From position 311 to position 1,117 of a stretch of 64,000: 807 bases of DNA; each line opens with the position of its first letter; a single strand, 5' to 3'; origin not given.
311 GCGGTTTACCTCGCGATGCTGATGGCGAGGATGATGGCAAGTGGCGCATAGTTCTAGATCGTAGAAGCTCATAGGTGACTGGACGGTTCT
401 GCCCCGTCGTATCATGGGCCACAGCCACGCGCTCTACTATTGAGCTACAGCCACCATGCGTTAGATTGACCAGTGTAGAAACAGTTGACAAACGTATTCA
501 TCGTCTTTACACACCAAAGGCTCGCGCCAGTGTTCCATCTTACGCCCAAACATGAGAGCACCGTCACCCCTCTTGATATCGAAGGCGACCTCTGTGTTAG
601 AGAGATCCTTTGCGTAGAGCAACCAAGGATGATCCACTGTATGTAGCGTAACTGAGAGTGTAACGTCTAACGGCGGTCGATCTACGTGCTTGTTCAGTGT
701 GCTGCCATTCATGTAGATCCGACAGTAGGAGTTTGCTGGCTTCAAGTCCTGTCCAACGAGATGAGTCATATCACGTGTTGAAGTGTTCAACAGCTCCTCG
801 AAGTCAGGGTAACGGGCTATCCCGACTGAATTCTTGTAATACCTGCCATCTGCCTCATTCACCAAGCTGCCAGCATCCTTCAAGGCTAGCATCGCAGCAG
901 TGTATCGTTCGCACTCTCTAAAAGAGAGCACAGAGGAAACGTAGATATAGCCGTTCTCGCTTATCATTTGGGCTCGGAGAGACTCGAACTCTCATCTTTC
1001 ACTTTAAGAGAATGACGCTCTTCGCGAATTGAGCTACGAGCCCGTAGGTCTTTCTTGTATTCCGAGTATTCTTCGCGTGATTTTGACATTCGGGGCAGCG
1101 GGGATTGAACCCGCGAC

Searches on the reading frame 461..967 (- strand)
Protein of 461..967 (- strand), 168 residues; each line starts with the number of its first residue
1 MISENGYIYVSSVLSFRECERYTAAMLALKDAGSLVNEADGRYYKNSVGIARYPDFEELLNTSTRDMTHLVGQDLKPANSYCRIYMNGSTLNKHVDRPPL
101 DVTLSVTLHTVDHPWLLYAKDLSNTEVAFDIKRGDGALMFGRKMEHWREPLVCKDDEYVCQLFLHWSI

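Call 68: search_protein_families(library=pfam, alignment_id=A2, max_evalue=0.001)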
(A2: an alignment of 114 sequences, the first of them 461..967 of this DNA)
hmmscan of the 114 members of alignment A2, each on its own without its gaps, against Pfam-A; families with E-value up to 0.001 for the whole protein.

A. member 1, window:461-967:- (168 aa): 0 families

B. families by the number of members that match (of 114 scanned): 34 families (the first 25 are shown)
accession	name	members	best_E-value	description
PF19698.5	DUF6197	2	7.2e-10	Family of unknown function (DUF6197)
PF01145.31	Band_7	1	6.4e-32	SPFH domain / Band 7 family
PF07992.20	Pyr_redox_2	1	1.8e-30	Pyridine nucleotide-disulphide oxidoreductase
PF09414.15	RNA_ligase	1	6.6e-30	RNA ligase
PF13738.12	Pyr_redox_3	1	2.7e-25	Pyridine nucleotide-disulphide oxidoreductase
PF01555.25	N6_N4_Mtase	1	4.5e-25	DNA methylase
PF02223.23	Thymidylate_kin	1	1.7e-22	Thymidylate kinase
PF24192.1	DUF7417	1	8.1e-20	Domain of unknown function (DUF7417)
PF00293.34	NUDIX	1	2.1e-16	NUDIX domain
PF13482.12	RNase_H_2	1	5.6e-13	RNase_H superfamily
PF11236.13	DUF3037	1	9.4e-12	Protein of unknown function (DUF3037)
PF00070.33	Pyr_redox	1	2.6e-11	Pyridine nucleotide-disulphide oxidoreductase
PF01266.30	DAO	1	5.6e-11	FAD dependent oxidoreductase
PF12831.13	FAD_oxidored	1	2.1e-10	FAD dependent oxidoreductase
PF13640.12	2OG-FeII_Oxy_3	1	3.1e-10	2OG-Fe(II) oxygenase superfamily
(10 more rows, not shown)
